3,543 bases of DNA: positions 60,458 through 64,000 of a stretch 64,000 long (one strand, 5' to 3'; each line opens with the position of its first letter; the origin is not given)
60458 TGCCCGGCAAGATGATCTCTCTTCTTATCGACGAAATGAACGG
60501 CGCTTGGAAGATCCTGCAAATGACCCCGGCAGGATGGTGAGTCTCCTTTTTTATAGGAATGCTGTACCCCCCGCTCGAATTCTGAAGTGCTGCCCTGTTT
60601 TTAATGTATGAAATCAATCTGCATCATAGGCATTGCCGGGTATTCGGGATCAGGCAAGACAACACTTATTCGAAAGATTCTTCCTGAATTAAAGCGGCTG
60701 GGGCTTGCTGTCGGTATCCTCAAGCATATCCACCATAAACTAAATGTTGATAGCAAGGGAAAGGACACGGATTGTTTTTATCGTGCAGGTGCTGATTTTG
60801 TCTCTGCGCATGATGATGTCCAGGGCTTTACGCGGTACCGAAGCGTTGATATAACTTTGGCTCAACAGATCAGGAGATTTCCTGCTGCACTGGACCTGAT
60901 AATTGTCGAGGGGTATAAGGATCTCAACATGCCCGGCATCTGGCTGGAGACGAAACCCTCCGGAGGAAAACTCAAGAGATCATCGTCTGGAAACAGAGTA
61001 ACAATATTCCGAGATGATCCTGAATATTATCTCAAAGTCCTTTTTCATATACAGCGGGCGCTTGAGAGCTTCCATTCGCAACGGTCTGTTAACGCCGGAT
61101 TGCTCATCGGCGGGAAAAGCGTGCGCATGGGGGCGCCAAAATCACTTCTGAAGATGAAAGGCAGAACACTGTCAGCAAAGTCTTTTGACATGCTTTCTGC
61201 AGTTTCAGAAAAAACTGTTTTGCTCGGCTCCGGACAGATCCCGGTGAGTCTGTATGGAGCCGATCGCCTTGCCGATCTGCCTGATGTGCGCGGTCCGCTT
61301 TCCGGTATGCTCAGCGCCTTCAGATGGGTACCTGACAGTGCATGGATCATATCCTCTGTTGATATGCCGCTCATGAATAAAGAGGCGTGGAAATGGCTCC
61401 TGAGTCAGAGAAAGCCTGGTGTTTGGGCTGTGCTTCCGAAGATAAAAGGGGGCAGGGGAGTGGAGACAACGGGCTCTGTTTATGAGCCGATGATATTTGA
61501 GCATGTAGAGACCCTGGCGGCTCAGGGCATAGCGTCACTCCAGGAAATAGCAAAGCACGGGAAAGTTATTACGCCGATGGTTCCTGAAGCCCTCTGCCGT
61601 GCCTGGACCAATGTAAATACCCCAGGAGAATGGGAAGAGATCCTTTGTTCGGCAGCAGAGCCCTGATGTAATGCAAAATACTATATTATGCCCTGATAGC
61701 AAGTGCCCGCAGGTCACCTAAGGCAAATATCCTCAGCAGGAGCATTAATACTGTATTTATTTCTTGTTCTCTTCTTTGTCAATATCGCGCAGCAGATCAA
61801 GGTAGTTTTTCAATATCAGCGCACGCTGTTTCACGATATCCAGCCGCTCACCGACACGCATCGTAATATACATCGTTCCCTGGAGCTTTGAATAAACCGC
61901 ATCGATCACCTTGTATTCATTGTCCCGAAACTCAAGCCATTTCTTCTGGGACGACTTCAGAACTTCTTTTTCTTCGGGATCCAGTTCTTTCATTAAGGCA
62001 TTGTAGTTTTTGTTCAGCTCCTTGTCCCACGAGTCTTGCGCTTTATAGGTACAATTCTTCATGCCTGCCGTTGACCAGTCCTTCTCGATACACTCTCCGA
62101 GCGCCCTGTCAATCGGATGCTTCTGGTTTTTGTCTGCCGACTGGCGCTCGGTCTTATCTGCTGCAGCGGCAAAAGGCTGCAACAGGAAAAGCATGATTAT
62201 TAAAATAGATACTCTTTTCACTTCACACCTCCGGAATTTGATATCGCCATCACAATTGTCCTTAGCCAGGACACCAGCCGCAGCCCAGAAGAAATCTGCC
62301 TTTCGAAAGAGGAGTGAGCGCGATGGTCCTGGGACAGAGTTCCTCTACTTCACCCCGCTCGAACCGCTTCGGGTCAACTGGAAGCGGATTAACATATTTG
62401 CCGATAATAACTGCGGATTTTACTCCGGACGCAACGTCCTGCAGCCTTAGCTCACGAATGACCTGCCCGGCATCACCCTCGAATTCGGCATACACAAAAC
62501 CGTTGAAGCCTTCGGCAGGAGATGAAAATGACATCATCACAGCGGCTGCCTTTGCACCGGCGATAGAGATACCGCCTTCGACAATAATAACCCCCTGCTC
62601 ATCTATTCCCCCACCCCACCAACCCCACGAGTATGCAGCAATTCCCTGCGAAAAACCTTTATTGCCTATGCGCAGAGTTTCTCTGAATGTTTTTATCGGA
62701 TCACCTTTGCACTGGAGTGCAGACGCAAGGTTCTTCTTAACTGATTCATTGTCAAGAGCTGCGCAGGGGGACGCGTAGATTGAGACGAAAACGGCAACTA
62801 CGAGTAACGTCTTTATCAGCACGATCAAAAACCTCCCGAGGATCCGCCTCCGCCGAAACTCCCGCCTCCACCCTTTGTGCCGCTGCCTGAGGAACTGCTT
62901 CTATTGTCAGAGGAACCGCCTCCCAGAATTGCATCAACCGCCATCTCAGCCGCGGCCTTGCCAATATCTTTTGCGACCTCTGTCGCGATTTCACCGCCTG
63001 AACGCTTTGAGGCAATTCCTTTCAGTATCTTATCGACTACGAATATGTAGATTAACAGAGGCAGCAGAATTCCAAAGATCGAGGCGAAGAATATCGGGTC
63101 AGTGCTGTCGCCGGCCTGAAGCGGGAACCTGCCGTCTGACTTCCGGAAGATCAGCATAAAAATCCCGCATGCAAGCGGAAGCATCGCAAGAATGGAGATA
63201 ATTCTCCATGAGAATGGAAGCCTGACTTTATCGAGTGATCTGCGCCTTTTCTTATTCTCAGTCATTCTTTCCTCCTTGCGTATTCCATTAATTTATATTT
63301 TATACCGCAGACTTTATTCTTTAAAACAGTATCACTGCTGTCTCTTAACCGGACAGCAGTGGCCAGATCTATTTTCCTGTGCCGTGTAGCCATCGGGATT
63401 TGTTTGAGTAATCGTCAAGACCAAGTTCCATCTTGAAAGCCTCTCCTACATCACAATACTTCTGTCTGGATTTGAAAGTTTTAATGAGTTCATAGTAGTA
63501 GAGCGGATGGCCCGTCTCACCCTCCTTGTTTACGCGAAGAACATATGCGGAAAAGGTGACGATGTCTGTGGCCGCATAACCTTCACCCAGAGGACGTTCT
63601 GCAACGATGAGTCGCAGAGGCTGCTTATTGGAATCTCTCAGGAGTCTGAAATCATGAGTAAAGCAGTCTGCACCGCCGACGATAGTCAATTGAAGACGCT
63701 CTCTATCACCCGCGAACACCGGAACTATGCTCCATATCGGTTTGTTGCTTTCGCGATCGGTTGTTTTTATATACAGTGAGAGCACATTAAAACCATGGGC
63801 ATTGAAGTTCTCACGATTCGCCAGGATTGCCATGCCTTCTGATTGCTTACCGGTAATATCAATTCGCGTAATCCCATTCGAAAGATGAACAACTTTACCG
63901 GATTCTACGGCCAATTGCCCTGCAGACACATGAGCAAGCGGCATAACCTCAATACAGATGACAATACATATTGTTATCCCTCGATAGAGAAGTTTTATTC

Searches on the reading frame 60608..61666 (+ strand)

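Call 23: search_protein_families(library=pfam, proteins=[window:60608-61666:+], max_evalue=0.00001)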
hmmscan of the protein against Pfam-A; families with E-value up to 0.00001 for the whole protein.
window:60608-61666:+ (352 aa): 2 families
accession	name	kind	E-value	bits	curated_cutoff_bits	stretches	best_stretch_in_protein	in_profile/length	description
PF03205.20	MobB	-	1.8e-26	93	26.6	1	6-114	1-110/133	Molybdopterin guanine dinucleotide synthesis protein B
PF12804.13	NTP_transf_3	-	8.2e-21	75.3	27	1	165-311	3-153/160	MobA-like NTP transferase domain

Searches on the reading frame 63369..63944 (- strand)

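Call 23: search_protein_families(library=pfam, proteins=[window:63369-63944:-], max_evalue=0.00001)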
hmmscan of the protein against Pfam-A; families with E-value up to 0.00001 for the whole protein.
window:63369-63944:- (191 aa): 1 family
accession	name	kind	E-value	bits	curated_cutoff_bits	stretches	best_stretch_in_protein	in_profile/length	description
PF21955.1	CarG-like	-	5.2e-09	36.8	28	1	21-171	1-143/144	Carbapenem resistance protein CarG-like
